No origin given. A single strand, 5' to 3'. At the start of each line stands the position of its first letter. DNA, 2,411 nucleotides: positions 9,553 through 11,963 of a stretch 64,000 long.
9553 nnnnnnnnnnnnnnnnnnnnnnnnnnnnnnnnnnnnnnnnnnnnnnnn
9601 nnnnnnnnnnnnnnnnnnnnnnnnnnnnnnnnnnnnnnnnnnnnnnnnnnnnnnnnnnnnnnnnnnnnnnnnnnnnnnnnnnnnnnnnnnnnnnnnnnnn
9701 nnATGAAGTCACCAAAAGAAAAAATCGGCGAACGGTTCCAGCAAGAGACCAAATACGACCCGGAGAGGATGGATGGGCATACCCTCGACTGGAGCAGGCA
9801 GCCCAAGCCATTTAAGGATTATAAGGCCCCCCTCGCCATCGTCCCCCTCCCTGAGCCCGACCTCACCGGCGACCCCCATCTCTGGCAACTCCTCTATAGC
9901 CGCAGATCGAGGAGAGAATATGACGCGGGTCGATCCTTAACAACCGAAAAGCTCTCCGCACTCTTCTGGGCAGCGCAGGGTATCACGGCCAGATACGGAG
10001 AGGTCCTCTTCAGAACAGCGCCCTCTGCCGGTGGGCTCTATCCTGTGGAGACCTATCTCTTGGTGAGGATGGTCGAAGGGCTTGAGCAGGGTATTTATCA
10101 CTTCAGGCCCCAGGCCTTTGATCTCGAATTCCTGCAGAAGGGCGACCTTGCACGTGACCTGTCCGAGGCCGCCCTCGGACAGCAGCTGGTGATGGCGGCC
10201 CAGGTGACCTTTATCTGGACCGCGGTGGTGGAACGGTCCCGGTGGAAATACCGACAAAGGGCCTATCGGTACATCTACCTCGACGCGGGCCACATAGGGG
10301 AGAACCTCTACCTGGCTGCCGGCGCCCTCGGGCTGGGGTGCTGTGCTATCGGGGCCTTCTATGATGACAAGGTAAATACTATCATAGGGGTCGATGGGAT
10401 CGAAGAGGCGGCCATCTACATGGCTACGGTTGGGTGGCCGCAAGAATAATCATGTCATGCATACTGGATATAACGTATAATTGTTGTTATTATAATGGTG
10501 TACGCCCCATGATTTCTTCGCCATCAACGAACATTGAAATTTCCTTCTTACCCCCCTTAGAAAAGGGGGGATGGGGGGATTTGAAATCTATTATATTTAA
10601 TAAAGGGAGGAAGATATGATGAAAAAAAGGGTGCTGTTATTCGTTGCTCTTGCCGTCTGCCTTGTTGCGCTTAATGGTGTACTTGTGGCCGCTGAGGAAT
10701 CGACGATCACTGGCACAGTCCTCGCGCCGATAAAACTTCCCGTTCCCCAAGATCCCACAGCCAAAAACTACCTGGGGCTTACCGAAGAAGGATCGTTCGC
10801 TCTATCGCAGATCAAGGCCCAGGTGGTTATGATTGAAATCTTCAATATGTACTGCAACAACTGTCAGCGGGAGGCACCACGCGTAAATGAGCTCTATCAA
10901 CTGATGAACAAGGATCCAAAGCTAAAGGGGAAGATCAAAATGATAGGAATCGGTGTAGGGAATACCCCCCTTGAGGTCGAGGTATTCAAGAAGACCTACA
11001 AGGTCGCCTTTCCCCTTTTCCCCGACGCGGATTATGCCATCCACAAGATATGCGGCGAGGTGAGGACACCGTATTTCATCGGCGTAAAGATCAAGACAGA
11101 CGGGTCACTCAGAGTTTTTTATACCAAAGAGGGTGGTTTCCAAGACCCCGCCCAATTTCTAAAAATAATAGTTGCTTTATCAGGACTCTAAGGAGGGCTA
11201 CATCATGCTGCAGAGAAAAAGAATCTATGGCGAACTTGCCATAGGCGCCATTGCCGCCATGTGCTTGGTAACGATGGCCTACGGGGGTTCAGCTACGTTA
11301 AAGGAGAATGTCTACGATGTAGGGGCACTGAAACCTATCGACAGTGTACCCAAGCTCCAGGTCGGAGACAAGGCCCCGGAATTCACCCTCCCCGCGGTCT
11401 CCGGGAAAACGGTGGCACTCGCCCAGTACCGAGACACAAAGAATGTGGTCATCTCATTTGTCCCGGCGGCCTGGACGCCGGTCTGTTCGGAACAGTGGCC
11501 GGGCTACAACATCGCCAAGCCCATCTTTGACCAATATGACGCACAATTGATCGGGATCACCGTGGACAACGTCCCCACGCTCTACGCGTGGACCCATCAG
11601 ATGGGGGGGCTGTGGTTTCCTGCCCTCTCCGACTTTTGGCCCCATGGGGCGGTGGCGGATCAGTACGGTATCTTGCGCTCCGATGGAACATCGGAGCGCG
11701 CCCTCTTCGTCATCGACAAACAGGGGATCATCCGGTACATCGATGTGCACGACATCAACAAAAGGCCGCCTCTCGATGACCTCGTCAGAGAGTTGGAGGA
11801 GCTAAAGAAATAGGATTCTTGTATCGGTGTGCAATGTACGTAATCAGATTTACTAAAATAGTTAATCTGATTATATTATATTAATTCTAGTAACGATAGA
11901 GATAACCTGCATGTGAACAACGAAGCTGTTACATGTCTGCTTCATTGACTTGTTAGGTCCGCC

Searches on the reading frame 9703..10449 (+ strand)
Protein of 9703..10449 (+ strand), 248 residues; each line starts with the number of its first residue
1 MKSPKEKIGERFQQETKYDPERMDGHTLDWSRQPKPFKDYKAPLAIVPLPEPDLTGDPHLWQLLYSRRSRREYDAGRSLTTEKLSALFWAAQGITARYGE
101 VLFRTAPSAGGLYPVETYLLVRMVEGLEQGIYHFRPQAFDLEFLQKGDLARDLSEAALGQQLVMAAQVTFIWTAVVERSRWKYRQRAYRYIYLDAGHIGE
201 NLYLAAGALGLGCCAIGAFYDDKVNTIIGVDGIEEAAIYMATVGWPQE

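Call 4: search_protein_families(library=pfam, proteins=[window:9703-10449:+], max_evalue=1)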
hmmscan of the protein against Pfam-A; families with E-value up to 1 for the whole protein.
window:9703-10449:+ (248 aa): 2 families
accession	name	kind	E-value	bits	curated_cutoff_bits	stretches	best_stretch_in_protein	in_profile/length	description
PF00881.29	Nitroreductase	-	6.9e-30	104.9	23.5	1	65-245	2-167/167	Nitroreductase family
PF14512.11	TM1586_NiRdase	-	0.059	13.4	27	1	194-227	83-115/215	Putative TM nitroreductase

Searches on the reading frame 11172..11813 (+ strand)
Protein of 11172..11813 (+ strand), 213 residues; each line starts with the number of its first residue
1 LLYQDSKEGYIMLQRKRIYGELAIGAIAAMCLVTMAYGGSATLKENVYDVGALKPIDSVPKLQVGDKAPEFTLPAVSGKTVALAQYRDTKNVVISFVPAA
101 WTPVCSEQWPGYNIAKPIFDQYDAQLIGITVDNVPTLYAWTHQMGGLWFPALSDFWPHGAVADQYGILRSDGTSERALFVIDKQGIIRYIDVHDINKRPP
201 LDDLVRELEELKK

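Call 4: search_protein_families(library=pfam, proteins=[window:11172-11813:+], max_evalue=1)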
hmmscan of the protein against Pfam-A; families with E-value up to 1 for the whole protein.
window:11172-11813:+ (213 aa): 2 families
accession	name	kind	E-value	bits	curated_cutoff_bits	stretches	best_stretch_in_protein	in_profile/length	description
PF00578.27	AhpC-TSA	-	3.1e-33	114.8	26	1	64-190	1-124/124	AhpC/TSA family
PF08534.16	Redoxin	-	6e-22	78.5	26.6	1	63-201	1-144/148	Redoxin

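Call 45: find_related_loci(query=window:11172-11813:+, collection=metagenome_contigs, flank=6000)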
Query window:11172-11813:+ (213 aa) in metagenome_contigs; peptide patterns used: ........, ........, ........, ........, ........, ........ (x = any residue, [..] = any of these).
600 stretches matched a pattern (row limit reached: there are more); 581 encode a relative of the query (tblastn E <= 1e-3); the best 80 are kept; 80 distinct loci.
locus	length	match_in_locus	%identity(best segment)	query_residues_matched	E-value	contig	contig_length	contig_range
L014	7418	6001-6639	95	1-213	2e-137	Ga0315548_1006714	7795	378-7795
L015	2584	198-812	89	9-213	2e-131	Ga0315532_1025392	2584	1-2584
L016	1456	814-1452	78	1-213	1e-122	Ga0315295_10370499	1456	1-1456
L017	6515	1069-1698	77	3-212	1e-112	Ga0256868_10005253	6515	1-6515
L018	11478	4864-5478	80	9-213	3e-112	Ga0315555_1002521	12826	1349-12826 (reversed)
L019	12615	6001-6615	79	9-213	3e-111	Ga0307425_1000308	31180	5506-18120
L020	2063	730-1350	76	7-213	1e-116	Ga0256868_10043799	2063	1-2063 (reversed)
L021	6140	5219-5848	75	3-212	6e-110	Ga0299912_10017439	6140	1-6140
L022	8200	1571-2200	75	3-212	6e-110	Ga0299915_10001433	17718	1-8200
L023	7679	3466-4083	76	7-212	5e-109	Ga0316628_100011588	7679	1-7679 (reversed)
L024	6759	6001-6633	76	3-213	8e-109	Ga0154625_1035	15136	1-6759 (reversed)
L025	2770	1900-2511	78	10-213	3e-112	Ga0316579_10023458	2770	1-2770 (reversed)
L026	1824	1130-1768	73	4-213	3e-111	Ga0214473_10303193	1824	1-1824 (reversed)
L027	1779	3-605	72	14-213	8e-106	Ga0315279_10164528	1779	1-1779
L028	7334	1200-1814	67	9-213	2e-98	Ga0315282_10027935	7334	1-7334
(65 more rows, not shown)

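Call 77: search_protein_families(library=pfam, proteins=[L019:7218-7565:-, L015:906-2252:-, L014:6716-7345:-, L022:2240-2818:-, L019:6636-6947:+], max_evalue=0.01)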
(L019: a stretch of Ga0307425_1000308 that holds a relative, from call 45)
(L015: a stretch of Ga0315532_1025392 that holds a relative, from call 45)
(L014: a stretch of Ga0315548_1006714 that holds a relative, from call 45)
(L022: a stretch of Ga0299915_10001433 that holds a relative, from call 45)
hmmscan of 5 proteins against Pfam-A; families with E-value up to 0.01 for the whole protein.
L019:7218-7565:- (115 aa): 1 family
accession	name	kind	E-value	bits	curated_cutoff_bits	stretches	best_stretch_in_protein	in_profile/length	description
PF24832.1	DUF7716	-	3.1e-05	24.7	26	1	8-109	2-99/102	Domain of unknown function (DUF7716)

L015:906-2252:- (448 aa): 0 families

L014:6716-7345:- (209 aa): 1 family
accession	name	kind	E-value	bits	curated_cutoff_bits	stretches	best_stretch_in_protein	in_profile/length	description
PF01035.26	DNA_binding_1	-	3e-28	97.9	27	1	91-171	1-81/81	6-O-methylguanine DNA methyltransferase, DNA binding domain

L022:2240-2818:- (192 aa): 3 families
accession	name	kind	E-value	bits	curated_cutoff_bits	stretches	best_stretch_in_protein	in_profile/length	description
PF01169.24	GDT1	-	5.9e-42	142.3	27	2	102-177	1-75/75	Divalent cation/proton antiporter GDT1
PF01925.25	TauE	-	3.2e-07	30.7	32.6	2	24-100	48-125/237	Sulfite exporter TauE/SafE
PF14015.11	DUF4231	-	0.0061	17.4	24.7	1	126-184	17-63/103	Protein of unknown function (DUF4231)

L019:6636-6947:+ (103 aa): 1 family
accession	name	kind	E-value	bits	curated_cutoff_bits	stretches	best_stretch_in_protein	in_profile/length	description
PF00355.32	Rieske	-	1.1e-10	41.7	20.3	1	4-76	5-77/88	Rieske [2Fe-2S] domain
